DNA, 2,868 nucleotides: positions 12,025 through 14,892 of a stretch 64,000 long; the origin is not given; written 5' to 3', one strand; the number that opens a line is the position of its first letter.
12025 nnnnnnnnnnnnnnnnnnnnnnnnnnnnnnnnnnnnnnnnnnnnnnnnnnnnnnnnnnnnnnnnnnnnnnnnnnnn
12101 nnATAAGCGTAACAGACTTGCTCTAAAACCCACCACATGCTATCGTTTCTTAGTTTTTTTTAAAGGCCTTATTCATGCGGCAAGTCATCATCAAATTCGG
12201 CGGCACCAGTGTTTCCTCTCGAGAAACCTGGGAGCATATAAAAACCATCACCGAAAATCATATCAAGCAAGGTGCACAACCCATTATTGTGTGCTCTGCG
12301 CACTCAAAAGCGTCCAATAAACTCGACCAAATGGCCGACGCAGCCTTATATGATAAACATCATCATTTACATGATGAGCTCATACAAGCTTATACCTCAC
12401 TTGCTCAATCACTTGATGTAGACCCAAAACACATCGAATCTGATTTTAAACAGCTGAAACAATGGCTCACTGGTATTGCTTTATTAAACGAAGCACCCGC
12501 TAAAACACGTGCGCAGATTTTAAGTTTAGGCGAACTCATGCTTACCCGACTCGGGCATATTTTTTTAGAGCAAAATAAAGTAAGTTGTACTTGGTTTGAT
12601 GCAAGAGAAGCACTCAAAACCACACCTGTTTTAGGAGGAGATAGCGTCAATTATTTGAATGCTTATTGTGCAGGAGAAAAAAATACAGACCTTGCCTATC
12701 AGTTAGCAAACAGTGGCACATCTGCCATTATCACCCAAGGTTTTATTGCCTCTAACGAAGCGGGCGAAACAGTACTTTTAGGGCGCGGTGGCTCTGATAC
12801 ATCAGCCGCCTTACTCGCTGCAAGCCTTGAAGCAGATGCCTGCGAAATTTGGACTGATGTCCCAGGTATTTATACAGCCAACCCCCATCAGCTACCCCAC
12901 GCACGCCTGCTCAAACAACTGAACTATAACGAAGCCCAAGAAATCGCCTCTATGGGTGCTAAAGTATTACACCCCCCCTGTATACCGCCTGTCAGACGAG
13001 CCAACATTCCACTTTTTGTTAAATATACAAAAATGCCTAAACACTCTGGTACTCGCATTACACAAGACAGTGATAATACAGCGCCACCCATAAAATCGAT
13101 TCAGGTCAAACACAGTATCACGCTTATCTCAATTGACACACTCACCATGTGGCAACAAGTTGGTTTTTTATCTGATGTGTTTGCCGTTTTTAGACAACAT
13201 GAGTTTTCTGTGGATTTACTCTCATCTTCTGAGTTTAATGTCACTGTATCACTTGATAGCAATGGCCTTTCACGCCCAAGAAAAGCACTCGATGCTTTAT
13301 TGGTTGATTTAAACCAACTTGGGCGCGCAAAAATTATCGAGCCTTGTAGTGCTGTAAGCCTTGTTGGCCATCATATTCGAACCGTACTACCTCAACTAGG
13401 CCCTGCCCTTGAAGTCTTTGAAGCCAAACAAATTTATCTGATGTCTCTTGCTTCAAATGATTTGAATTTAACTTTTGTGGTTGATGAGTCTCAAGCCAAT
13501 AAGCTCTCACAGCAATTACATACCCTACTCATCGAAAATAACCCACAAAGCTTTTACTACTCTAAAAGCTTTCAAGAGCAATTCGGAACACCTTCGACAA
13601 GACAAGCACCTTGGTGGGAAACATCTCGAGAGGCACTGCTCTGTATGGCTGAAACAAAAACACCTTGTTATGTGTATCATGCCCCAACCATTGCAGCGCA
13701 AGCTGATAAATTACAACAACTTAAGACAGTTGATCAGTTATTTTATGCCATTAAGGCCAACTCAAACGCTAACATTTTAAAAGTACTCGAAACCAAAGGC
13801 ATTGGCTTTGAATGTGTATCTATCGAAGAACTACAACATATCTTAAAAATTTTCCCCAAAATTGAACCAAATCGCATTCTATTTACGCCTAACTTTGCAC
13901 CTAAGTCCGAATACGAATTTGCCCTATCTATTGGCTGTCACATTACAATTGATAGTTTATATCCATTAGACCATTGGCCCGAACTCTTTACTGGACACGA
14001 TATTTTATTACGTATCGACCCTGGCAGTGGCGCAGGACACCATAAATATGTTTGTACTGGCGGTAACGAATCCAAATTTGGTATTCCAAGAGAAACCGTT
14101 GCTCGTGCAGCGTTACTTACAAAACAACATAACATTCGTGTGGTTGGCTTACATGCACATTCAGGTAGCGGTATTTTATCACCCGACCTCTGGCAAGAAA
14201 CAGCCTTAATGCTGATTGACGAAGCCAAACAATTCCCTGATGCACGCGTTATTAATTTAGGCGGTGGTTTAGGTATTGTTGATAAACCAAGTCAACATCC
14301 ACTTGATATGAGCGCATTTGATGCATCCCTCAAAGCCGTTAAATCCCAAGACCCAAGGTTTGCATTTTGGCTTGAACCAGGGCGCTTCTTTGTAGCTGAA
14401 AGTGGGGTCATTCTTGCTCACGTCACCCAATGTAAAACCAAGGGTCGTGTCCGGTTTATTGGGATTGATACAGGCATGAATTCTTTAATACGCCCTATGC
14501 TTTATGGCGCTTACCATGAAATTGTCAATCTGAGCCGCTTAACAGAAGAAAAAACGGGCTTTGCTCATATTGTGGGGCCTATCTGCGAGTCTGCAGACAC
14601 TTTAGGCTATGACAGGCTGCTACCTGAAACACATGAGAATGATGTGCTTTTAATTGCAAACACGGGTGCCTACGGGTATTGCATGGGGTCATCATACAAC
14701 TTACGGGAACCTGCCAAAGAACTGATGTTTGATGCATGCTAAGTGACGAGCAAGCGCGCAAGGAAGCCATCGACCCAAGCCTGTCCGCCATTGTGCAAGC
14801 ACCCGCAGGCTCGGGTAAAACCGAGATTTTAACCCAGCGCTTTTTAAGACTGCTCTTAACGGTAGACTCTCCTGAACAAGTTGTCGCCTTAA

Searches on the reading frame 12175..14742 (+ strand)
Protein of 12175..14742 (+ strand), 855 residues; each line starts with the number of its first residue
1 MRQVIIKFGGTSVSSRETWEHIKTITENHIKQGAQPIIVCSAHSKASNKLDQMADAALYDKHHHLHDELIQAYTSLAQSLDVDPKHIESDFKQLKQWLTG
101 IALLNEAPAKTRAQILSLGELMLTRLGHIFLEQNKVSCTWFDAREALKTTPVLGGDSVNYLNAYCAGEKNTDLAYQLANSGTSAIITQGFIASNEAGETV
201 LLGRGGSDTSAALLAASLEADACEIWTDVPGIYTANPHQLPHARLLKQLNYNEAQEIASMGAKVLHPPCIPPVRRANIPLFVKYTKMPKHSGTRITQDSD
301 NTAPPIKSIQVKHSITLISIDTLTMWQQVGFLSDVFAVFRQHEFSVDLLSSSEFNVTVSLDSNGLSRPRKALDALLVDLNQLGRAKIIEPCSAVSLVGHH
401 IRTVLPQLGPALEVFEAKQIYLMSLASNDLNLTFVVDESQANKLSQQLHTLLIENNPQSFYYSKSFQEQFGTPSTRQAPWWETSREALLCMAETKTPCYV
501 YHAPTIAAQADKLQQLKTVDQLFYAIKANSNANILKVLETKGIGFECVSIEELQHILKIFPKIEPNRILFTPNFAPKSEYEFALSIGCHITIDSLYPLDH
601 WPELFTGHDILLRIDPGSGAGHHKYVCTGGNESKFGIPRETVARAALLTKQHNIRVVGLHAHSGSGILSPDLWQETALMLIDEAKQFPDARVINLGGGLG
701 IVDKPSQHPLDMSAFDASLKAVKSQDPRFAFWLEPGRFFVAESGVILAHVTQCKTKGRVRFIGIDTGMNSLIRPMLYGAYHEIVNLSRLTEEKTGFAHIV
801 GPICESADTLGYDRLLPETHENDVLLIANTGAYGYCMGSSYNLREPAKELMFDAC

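Call 67: search_protein_families(library=pfam, proteins=[window:12175-14742:+], max_evalue=0.00001)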
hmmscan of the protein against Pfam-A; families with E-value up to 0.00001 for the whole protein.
window:12175-14742:+ (855 aa): 3 families
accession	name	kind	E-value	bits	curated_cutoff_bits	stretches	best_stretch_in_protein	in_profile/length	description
PF00696.33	AA_kinase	-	1e-46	160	24.9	1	4-283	3-233/234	Amino acid kinase family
PF02784.22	Orn_Arg_deC_N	-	2.8e-40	138.7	23.4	1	510-741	8-247/247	Pyridoxal-dependent decarboxylase, pyridoxal binding domain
PF00278.28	Orn_DAP_Arg_deC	-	4.6e-21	75.3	23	1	502-831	5-95/95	Pyridoxal-dependent decarboxylase, C-terminal sheet domain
